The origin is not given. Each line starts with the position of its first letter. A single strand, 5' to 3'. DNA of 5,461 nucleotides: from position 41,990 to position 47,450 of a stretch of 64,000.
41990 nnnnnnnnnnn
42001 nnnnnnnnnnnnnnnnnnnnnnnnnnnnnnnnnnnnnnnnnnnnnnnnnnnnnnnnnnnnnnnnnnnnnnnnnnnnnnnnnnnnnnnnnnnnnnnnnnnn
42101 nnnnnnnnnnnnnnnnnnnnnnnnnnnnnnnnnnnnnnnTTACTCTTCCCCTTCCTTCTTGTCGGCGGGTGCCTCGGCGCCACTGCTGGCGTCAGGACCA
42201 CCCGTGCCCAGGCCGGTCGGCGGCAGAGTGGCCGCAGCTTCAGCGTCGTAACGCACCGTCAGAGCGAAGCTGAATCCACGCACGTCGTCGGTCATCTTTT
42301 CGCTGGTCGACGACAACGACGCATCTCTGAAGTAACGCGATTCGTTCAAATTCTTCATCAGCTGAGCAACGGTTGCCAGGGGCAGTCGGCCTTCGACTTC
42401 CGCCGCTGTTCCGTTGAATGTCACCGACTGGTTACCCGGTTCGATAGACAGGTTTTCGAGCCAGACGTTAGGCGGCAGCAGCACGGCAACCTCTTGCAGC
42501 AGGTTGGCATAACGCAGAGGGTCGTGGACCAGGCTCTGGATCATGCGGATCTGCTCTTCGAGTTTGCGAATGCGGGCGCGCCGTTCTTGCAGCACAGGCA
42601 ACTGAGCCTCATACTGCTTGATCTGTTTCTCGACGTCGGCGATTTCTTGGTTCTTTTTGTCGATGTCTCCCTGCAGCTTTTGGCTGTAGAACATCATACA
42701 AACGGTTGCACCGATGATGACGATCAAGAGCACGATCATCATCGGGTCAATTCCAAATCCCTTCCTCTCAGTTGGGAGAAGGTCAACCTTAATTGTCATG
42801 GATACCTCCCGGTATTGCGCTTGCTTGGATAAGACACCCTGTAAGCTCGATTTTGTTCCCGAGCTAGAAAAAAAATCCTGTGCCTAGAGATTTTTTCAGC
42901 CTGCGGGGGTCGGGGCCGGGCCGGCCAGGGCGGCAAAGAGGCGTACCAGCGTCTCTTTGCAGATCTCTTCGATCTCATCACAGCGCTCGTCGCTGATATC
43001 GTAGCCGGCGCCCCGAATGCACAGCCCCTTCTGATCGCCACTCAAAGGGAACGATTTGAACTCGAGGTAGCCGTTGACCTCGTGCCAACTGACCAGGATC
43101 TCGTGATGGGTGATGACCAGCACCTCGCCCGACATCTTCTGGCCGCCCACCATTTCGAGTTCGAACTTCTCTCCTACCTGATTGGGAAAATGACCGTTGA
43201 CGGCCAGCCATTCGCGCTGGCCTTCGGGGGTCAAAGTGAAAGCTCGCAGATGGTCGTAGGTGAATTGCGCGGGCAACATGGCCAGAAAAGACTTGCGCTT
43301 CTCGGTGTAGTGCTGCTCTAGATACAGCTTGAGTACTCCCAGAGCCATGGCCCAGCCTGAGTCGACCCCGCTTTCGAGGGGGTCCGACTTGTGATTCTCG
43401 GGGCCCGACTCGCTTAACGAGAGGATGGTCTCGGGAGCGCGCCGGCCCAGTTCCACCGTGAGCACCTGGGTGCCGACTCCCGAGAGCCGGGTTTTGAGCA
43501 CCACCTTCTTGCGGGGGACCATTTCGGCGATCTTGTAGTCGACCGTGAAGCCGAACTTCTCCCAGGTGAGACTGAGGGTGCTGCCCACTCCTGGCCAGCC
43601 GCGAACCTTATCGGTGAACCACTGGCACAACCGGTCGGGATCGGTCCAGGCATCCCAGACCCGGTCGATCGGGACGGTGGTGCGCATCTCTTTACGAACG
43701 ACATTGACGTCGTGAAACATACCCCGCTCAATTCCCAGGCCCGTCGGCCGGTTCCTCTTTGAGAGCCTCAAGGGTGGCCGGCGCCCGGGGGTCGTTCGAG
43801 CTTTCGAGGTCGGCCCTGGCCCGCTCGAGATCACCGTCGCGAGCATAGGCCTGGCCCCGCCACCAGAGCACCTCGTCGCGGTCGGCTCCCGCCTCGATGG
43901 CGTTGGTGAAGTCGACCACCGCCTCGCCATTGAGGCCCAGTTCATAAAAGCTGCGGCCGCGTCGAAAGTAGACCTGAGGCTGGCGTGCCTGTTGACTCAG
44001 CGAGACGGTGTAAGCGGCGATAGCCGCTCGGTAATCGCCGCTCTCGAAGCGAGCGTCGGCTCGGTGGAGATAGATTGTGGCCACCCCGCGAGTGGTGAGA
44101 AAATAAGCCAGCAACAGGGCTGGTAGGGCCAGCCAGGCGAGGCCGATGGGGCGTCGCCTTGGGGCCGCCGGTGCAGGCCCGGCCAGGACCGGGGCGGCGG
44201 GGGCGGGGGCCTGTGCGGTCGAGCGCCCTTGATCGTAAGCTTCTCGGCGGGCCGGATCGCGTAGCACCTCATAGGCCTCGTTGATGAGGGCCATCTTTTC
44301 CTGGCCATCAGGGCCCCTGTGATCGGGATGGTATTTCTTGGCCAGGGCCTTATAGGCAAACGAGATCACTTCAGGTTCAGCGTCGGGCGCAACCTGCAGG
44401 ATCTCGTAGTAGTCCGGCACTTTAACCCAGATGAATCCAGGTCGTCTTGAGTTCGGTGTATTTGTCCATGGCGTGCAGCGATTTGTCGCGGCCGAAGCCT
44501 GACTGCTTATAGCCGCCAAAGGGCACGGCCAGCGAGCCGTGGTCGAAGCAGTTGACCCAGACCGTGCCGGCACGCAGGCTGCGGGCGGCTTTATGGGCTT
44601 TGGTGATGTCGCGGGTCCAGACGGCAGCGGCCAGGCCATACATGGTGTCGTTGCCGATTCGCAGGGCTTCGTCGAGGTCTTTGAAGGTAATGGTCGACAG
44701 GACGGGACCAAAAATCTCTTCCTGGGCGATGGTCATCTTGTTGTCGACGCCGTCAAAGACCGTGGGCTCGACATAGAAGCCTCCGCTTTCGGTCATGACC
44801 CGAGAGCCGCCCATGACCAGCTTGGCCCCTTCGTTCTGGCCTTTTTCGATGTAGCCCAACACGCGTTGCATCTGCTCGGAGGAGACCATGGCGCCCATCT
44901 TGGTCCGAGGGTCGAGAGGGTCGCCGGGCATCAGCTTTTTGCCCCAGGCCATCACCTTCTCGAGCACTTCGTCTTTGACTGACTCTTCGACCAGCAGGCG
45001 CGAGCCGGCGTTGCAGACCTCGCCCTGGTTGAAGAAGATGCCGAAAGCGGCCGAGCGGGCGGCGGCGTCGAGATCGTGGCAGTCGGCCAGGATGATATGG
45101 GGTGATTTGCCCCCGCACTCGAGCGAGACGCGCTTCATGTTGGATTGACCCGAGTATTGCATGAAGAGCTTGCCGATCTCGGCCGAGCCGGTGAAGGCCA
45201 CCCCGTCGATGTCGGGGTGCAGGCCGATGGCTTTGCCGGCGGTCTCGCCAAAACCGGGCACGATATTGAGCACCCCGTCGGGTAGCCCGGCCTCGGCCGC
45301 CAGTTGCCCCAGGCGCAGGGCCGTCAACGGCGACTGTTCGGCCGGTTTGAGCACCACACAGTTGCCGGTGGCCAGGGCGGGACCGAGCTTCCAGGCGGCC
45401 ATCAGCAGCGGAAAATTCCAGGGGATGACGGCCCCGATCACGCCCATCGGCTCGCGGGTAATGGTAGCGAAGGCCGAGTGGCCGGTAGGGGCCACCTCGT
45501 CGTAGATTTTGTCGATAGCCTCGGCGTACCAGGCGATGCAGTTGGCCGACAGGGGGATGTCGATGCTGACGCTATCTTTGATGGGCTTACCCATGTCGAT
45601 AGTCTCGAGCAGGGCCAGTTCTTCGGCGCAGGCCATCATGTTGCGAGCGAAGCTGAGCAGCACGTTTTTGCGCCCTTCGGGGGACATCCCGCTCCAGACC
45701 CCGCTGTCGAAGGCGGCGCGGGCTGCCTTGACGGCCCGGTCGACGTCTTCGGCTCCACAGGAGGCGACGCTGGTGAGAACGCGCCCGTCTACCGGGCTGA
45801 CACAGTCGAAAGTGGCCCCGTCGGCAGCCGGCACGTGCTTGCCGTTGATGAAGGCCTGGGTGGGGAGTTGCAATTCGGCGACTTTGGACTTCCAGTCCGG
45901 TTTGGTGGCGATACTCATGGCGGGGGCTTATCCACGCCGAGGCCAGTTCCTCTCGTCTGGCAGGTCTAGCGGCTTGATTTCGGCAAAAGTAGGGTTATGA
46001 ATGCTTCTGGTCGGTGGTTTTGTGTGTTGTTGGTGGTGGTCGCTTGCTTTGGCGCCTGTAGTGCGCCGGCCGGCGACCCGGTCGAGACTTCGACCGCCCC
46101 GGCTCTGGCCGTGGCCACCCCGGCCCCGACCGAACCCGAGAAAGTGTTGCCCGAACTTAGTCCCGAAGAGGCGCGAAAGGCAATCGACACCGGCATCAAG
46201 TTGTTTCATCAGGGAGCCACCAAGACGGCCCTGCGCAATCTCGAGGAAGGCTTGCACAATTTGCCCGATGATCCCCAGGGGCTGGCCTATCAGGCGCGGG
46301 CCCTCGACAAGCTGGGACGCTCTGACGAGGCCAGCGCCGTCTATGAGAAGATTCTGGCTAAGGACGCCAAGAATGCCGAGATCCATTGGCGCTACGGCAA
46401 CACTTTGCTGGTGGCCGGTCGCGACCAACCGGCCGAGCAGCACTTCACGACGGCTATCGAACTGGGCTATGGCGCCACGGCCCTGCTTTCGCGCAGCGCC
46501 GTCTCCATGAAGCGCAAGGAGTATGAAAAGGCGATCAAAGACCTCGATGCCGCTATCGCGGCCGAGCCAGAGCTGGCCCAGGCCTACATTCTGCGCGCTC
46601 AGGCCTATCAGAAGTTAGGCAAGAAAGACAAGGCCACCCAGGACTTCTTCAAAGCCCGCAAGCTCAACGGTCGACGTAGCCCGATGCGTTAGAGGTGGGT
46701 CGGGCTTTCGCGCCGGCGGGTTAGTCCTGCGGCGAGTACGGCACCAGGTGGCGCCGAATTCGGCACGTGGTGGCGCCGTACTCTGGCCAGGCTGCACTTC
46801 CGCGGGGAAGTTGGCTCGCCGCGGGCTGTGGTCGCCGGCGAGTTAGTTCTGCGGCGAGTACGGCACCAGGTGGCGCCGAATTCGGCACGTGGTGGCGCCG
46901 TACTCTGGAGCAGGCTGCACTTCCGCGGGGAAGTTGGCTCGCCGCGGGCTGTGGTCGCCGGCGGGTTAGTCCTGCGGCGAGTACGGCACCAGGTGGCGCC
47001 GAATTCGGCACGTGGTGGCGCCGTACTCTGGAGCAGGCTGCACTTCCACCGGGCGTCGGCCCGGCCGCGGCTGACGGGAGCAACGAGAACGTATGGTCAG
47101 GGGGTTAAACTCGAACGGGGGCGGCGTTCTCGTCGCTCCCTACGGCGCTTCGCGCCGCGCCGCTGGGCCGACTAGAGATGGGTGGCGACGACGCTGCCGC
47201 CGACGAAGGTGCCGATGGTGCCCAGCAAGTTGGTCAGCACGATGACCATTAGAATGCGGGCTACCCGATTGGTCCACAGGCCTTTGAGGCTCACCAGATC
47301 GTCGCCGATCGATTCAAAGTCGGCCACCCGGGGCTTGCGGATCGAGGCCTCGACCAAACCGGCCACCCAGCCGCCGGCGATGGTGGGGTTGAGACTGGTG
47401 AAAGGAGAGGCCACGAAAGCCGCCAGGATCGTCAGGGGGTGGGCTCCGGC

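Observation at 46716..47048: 122-bp intergenic tandem repeat with EcoRI-centred perfect palindrome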

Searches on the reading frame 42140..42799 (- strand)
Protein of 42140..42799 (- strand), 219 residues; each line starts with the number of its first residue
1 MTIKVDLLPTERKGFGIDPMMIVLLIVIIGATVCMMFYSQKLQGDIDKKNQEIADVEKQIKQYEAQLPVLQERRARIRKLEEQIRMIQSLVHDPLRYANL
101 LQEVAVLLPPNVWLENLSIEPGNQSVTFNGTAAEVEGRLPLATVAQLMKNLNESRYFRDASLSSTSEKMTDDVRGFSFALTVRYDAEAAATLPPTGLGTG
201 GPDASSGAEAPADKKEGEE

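Call 80: search_protein_families(library=pfam, proteins=[window:42140-42799:-], max_evalue=0.00001)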
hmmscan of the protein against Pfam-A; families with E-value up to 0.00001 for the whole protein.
window:42140-42799:- (219 aa): 1 family
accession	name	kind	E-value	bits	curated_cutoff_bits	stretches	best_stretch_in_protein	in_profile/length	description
PF05137.18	PilN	-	1.2e-11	44.9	22.8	1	100-183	2-77/78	Fimbrial assembly protein (PilN)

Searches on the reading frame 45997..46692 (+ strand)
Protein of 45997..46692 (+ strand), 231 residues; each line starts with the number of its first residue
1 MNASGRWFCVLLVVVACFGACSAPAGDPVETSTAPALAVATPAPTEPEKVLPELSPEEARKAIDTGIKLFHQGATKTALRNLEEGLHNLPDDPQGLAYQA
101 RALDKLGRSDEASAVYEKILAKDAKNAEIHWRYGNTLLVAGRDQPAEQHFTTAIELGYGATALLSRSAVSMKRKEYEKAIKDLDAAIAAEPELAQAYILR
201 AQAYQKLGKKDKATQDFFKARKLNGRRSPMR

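Call 14: search_protein_families(library=pfam, proteins=[window:45997-46692:+])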
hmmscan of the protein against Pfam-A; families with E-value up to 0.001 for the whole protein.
window:45997-46692:+ (231 aa): 20 families
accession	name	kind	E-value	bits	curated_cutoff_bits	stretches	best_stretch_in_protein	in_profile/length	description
PF07719.23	TPR_2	-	4.3e-16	58.1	27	0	161-192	2-33/34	Tetratricopeptide repeat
PF00515.34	TPR_1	-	2.7e-14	52.7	27.8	1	194-224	1-31/34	Tetratricopeptide repeat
PF14559.12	TPR_19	-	2e-12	47.7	25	2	69-125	1-57/68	Tetratricopeptide repeat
PF13414.12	TPR_11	-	6.4e-12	45.4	26.8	1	172-208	6-42/42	TPR repeat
PF13432.12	TPR_16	-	8.9e-12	45.7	32.7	1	99-155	3-59/65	Tetratricopeptide repeat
PF13428.12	TPR_14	-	1.1e-10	41.5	23.5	1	94-134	2-42/44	Tetratricopeptide repeat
PF13371.12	TPR_9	-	1.9e-10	41.1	35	1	170-220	5-55/73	Tetratricopeptide repeat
PF13431.12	TPR_17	-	1.1e-09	38.2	24.4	0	184-215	3-34/34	Tetratricopeptide repeat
PF13181.12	TPR_8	-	1.1e-09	38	25.7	0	194-219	1-26/34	Tetratricopeptide repeat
PF12569.14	NatA_aux_su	-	1.3e-09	38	33.3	1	173-224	205-256/515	N-terminal acetyltransferase A, auxiliary subunit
PF13424.12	TPR_12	-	1.8e-06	28.5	30.1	0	160-215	3-66/77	Tetratricopeptide repeat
PF25062.1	ARM_TT21_N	-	1.9e-06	28.2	40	1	76-206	79-214/222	Tetratricopeptide repeat protein 21 N-terminal ARM repeat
PF14863.12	Alkyl_sulf_dimr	-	3.2e-05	24.8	26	1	151-213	60-122/139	Alkyl sulfatase dimerisation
PF12895.13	ANAPC3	-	0.00015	22.4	27.2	0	172-215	35-77/82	Anaphase-promoting complex, cyclosome, subunit 3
PF03704.23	BTAD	-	0.00017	22.4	22.1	0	169-222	71-124/146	Bacterial transcriptional activator domain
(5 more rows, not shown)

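Call 19: find_encoding_contigs(protein=window:45997-46689:+, flank=10000, max_places=10)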
Protein seq(231 aa) (231 aa): 3 contigs read that carry it; 2 places shown.
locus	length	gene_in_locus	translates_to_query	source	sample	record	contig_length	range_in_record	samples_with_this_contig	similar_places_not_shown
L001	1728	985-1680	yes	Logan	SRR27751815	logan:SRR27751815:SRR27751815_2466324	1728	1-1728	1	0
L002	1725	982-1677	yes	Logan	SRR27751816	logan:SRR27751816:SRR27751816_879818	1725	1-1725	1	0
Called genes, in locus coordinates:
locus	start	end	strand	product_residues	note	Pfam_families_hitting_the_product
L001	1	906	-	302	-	?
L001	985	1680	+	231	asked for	PF13371:TPR_9 (faint), PF13181:TPR_8 (faint), PF13424:TPR_12 (faint), PF14559:TPR_19 (weak), PF25062:ARM_TT21_N (weak), PF13432:TPR_16 (weak), PF13414:TPR_11 (weak), PF00515:TPR_1 (weak), +4 more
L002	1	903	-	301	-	?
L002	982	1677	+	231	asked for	PF13371:TPR_9 (faint), PF13181:TPR_8 (faint), PF13424:TPR_12 (faint), PF14559:TPR_19 (weak), PF25062:ARM_TT21_N (weak), PF13432:TPR_16 (weak), PF13414:TPR_11 (weak), PF00515:TPR_1 (weak), +4 more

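Call 44: list_cluster_members(proteins=[window:45997-46692:+])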
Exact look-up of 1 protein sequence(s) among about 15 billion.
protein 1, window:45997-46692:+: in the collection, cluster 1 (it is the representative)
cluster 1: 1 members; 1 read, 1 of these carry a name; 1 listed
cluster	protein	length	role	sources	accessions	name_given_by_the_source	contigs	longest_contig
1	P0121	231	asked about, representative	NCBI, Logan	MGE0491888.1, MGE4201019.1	MAG: tetratricopeptide repeat protein [Vulcanimicrobiota bacterium]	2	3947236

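Call 64: find_homologous_proteins(query=window:45997-46692:+, max_evalue=1e-40)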
Query window:45997-46692:+ (231 aa): 2 proteins with E <= 1e-40 among 2328 candidates.
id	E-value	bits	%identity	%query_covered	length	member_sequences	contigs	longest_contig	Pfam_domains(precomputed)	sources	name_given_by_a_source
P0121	5.2e-147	506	100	100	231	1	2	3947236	PF13431.13,PF25062.2,PF13414.13,PF12569.15,PF13428.13,PF14559.13,PF13371.13,PF00515.35,PF13424.13,PF13432.13,PF13181.13,PF07719.24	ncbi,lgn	ncbi:MAG: tetratricopeptide repeat protein [Vulcanimicrobiota bacterium]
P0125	3.4e-111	389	83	96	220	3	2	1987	PF14863.13,PF13431.13,PF25062.2,PF13414.13,PF12569.15,PF13428.13,PF14559.13,PF13371.13,PF00515.35,PF13432.13,PF13181.13,PF07719.24,PF13174.13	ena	-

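Call 65: find_encoding_contigs(protein=P0125, flank=10000, max_places=6)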
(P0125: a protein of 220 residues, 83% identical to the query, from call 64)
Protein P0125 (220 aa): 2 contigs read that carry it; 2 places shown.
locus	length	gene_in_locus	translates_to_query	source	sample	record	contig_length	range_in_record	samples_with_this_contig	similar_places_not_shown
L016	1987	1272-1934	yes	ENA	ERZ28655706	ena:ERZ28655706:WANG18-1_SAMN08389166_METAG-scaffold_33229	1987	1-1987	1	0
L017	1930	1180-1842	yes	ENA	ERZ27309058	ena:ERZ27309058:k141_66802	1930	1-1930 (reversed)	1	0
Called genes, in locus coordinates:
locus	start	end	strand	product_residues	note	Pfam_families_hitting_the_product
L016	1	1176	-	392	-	?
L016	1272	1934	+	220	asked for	PF14863:Alkyl_sulf_dimr (faint), PF13371:TPR_9 (faint), PF13181:TPR_8 (faint), PF07719:TPR_2 (faint), PF25062:ARM_TT21_N (weak), PF14559:TPR_19 (weak), PF13432:TPR_16 (weak), PF00515:TPR_1 (weak), +5 more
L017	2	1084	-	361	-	?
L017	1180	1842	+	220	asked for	PF14863:Alkyl_sulf_dimr (faint), PF13371:TPR_9 (faint), PF13181:TPR_8 (faint), PF07719:TPR_2 (faint), PF25062:ARM_TT21_N (weak), PF14559:TPR_19 (weak), PF13432:TPR_16 (weak), PF00515:TPR_1 (weak), +5 more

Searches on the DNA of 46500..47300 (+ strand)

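Call 7: search_rna_families(source=window, start=46500, end=47300, threshold=evalue, max_evalue=10)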
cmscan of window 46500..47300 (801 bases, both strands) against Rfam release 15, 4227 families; matches with E-value up to 10: 2.
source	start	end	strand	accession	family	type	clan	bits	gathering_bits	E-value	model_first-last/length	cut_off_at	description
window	46734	46905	-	RF04159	MIR1437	Gene; miRNA;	-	18.6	168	1.8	1-192/192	no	MIR1437 microRNA precursor family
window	46754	46885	+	RF04141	MIR8622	Gene; miRNA;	-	14.6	197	4.6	1-212/212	no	MIR8622 microRNA precursor family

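Call 45: search_dna_similar(query=window:46693-47175:+, collection=plasmids, mode=distant, max_evalue=0.01)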
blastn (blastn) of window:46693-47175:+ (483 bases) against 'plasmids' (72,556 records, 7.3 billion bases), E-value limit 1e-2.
No match.

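Call 46: search_dna_similar(query=window:46693-47175:+, collection=phages, mode=distant, max_evalue=0.01)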
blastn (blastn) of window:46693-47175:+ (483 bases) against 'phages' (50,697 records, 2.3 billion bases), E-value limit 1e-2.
No match.
